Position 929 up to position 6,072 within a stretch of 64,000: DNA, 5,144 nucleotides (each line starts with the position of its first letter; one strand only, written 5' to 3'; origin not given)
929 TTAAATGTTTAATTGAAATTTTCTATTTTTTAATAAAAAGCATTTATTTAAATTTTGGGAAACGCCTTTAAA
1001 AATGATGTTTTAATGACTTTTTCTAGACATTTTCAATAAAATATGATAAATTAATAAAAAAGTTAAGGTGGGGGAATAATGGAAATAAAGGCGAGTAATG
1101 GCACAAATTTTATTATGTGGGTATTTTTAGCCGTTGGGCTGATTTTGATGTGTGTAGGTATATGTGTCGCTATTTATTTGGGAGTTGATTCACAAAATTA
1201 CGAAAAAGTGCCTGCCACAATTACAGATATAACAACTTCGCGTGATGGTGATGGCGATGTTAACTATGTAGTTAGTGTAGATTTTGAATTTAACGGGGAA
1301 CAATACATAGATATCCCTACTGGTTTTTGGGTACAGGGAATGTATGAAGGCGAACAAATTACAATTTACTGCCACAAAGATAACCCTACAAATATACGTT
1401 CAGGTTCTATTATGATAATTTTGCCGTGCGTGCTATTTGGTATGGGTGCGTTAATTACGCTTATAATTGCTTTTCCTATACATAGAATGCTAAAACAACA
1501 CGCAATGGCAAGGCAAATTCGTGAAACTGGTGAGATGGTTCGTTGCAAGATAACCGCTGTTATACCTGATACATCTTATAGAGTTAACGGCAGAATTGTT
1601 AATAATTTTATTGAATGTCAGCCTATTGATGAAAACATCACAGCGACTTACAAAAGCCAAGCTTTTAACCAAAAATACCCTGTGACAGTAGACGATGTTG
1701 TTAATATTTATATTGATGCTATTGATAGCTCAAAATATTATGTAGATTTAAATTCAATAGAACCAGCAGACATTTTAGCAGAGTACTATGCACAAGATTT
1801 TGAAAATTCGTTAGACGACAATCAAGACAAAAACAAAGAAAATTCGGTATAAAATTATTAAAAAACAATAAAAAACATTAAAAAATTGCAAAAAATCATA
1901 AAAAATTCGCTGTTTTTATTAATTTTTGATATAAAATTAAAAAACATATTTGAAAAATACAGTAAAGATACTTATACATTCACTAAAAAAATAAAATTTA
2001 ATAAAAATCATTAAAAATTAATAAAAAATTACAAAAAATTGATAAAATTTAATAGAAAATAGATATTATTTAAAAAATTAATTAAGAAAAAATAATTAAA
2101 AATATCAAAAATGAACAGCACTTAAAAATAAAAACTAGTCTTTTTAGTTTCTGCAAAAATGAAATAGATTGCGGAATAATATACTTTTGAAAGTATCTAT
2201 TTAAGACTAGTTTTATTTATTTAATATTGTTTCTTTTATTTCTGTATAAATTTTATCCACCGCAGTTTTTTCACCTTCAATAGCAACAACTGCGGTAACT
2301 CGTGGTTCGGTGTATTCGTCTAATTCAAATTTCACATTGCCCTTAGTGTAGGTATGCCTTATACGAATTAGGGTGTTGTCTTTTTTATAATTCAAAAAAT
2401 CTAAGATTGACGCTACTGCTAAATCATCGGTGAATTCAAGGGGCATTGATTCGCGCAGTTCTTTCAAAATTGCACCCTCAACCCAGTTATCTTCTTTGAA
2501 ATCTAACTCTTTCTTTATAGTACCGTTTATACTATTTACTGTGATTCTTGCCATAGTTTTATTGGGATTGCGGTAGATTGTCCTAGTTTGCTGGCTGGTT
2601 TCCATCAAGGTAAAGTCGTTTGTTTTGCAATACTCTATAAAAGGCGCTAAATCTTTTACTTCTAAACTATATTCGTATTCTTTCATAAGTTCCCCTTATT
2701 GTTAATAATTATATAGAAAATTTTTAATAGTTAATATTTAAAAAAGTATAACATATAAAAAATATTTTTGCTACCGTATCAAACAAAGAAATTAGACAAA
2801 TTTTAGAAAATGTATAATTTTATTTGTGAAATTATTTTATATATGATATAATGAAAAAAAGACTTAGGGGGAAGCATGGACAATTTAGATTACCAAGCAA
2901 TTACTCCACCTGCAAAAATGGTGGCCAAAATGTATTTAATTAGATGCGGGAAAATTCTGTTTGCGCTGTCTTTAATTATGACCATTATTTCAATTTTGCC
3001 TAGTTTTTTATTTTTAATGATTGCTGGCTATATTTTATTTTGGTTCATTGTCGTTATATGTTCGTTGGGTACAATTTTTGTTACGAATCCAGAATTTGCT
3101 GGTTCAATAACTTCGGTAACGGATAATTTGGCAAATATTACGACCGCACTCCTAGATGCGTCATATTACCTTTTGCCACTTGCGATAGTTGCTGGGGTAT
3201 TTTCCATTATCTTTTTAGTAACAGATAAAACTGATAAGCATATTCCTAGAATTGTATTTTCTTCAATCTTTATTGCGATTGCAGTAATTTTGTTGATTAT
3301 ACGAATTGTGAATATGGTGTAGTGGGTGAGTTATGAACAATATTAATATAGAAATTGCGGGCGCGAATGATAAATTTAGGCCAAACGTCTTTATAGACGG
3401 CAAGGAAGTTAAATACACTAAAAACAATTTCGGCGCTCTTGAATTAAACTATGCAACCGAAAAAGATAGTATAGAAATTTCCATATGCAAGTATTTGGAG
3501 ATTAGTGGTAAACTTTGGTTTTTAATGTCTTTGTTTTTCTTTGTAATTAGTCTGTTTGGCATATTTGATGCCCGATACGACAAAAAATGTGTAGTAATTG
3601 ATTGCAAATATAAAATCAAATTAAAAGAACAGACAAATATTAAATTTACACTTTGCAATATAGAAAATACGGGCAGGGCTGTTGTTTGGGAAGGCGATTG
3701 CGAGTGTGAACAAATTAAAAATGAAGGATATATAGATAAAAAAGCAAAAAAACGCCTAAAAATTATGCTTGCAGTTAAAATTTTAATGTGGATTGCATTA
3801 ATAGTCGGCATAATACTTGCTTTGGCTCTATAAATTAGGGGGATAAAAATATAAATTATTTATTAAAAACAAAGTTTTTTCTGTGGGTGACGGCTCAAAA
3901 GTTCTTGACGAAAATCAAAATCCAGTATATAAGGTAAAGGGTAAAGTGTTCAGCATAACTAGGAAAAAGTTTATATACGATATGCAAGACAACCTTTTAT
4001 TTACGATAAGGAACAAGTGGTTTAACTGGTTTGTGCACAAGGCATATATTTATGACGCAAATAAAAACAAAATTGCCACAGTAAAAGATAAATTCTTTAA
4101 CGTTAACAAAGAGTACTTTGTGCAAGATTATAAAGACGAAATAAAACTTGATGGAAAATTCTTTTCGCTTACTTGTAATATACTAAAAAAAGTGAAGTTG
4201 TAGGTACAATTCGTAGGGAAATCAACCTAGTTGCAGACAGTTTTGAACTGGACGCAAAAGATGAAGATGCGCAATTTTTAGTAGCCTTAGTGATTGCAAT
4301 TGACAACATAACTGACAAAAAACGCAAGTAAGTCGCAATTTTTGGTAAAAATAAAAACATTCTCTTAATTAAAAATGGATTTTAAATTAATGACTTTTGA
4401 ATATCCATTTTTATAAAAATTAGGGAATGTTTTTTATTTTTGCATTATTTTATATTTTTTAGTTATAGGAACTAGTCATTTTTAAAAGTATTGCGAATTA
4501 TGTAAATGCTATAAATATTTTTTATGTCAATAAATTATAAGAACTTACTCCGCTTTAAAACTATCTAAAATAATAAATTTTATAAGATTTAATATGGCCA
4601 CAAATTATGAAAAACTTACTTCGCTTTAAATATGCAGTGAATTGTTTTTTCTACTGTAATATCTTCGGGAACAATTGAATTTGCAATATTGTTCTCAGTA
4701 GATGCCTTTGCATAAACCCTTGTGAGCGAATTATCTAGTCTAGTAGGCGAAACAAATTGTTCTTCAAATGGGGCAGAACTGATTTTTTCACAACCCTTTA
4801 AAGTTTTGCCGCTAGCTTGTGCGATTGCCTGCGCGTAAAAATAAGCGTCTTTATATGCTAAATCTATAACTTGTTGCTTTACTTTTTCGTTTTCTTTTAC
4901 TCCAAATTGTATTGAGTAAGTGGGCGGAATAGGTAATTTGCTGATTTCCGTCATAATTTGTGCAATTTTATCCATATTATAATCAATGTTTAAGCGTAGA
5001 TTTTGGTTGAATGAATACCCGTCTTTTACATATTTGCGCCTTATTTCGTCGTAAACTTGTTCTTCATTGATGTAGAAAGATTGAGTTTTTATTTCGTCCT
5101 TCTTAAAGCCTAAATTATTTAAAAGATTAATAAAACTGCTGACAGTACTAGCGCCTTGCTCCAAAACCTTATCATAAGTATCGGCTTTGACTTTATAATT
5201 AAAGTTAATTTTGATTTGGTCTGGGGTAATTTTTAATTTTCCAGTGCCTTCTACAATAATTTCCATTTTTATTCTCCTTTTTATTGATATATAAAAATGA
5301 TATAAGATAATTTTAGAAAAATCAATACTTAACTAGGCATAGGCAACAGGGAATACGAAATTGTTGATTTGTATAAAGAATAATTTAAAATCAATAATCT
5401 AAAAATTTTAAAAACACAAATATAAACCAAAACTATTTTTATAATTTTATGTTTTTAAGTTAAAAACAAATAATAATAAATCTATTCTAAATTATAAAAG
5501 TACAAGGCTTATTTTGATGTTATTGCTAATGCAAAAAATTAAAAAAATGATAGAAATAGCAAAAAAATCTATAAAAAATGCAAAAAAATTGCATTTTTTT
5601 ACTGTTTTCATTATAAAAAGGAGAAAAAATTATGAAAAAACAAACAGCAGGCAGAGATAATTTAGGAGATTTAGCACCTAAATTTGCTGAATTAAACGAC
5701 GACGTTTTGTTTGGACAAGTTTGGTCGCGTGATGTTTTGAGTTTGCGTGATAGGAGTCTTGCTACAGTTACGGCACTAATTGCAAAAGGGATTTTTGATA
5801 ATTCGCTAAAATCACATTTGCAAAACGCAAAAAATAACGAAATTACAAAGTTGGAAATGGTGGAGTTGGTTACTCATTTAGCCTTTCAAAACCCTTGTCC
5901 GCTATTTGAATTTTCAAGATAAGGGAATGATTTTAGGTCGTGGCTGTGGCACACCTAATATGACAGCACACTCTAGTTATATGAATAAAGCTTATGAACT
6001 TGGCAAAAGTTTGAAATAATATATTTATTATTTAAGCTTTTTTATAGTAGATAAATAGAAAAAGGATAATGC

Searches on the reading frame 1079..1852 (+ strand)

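Call 13: search_protein_families(library=pfam, proteins=[window:1079-1852:+], max_evalue=0.01)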
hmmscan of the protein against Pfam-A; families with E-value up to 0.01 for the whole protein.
window:1079-1852:+ (257 aa): 1 family
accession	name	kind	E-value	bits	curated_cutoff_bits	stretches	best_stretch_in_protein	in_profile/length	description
PF12158.14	DUF3592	-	3.3e-06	28.1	25.3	1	44-105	1-76/84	Domain of unknown function (DUF3592)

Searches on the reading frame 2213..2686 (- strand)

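Call 13: search_protein_families(library=pfam, proteins=[window:2213-2686:-], max_evalue=0.01)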
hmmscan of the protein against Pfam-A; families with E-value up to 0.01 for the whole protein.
window:2213-2686:- (157 aa): 0 families

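Call 50: search_protein_families(library=phrogs, proteins=[window:2213-2686:-], max_evalue=0.01)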
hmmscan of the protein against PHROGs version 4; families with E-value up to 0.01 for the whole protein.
window:2213-2686:- (157 aa): 1 family
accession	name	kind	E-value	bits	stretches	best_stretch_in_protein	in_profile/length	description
phrog_24984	-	unknown function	0.0076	17.2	0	101-153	6-55/78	-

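Call 51: search_protein_families(library=ncbifam, proteins=[window:2213-2686:-], max_evalue=0.01)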
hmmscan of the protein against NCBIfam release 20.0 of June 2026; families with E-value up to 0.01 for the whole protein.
window:2213-2686:- (157 aa): 0 families

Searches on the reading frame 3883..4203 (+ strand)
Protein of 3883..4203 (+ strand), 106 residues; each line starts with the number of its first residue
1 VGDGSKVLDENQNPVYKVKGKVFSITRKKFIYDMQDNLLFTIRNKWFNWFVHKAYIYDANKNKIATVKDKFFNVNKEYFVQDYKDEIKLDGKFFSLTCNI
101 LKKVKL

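Call 13: search_protein_families(library=pfam, proteins=[window:3883-4203:+], max_evalue=0.01)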
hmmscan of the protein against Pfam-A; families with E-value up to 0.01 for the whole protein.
window:3883-4203:+ (106 aa): 2 families
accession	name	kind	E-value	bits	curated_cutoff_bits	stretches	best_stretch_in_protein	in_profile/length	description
PF04525.18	LOR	-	7.1e-11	42.5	24.5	1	2-102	27-143/187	LURP-one-related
PF23728.1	Tubby_C_like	-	0.0064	16.9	24.4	0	31-103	53-126/172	Tubby C-terminal like domain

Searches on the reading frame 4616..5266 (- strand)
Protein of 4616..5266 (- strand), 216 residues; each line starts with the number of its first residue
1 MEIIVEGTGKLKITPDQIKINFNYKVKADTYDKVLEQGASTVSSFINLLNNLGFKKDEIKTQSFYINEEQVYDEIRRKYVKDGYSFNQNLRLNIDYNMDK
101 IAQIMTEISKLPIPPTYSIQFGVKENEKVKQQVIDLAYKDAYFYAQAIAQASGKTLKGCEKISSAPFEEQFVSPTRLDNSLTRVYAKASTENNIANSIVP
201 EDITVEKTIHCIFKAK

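Call 13: search_protein_families(library=pfam, proteins=[window:4616-5266:-], max_evalue=0.01)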
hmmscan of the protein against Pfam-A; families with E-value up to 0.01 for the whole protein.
window:4616-5266:- (216 aa): 1 family
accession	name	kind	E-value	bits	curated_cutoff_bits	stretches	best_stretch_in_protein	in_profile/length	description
PF04402.19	SIMPL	-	1.9e-26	94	25.2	1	3-212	1-204/205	Protein of unknown function (DUF541)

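Call 102: search_protein_families(library=padloc, proteins=[window:4616-5266:-], max_evalue=0.01)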
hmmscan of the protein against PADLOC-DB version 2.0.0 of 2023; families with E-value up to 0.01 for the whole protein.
window:4616-5266:- (216 aa): 0 families

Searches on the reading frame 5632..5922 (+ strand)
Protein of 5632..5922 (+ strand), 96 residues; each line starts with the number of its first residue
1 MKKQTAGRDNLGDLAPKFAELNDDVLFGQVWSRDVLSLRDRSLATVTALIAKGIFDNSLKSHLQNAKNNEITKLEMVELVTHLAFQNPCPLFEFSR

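Call 13: search_protein_families(library=pfam, proteins=[window:5632-5922:+], max_evalue=0.01)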
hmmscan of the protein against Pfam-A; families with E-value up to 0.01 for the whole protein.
window:5632-5922:+ (96 aa): 1 family
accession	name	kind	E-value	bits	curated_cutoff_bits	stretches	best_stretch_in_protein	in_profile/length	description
PF02627.25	CMD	-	1e-10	41.9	23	1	16-85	1-68/84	Carboxymuconolactone decarboxylase family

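Call 102: search_protein_families(library=padloc, proteins=[window:5632-5922:+], max_evalue=0.01)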
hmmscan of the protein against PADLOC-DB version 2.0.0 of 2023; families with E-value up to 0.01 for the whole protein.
window:5632-5922:+ (96 aa): 0 families
